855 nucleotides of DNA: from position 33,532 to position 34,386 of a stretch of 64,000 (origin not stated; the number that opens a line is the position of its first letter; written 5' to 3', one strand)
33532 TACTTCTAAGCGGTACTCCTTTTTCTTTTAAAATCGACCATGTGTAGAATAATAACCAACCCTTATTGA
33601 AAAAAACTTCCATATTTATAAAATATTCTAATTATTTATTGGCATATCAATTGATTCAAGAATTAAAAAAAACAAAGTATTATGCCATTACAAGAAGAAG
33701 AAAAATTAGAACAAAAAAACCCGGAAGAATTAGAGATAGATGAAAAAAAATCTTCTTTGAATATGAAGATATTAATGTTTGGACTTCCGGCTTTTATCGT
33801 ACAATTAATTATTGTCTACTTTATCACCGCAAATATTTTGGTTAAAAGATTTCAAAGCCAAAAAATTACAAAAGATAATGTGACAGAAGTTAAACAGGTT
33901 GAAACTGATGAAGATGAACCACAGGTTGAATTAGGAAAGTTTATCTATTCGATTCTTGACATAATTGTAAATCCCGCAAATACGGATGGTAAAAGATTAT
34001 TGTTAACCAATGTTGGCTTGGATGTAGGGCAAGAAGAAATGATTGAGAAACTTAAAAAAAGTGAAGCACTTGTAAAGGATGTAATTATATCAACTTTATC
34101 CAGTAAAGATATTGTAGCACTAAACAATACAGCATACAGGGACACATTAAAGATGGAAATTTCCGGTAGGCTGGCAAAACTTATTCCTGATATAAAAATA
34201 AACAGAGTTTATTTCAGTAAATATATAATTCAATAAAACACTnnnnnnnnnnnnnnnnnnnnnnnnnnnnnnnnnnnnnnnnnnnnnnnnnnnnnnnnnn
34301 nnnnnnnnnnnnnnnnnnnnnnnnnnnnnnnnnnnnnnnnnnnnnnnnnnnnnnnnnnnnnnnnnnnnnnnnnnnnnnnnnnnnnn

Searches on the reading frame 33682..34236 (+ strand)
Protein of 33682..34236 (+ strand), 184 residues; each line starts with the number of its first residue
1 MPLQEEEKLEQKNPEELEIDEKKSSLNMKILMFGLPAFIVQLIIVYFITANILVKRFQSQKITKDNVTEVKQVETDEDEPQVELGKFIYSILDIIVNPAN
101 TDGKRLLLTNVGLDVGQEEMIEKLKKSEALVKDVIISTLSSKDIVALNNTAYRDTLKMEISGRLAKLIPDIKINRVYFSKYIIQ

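Call 16: find_encoding_contigs(protein=window:33682-34236:+, flank=10000, max_places=1)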
Protein window:33682-34236:+ (184 aa): 1 contig read that carries it; 1 place shown.
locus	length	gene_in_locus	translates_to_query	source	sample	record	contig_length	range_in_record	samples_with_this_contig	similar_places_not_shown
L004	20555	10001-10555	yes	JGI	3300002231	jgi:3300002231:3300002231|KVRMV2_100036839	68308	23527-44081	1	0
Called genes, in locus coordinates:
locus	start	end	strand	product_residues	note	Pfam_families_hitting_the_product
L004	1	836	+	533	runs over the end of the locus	PF01514:YscJ_FliF, PF08345:YscJ_FliF_C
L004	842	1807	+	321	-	-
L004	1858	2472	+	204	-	-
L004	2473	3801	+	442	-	PF02874:ATP-synt_ab_N (weak), PF00006:ATP-synt_ab, PF18269:T3SS_ATPase_C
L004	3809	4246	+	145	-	PF02050:FliJ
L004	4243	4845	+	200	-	-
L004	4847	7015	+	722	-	PF02120:Flg_hook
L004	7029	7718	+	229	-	PF03963:FlgD, PF13861:FLgD_tudor (weak), PF13860:FlgD_ig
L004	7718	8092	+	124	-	PF12611:Flagellar_put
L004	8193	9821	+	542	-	PF00460:Flg_bb_rod, PF22692:LlgE_F_G_D1, PF07559:FlgE_D2, PF06429:Flg_bbr_C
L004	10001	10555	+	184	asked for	PF03748:FliL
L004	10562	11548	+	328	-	-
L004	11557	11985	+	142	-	PF28396:SepQ_C, PF01052:FliMN_C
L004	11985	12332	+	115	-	PF04347:FliO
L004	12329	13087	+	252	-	PF00813:FliP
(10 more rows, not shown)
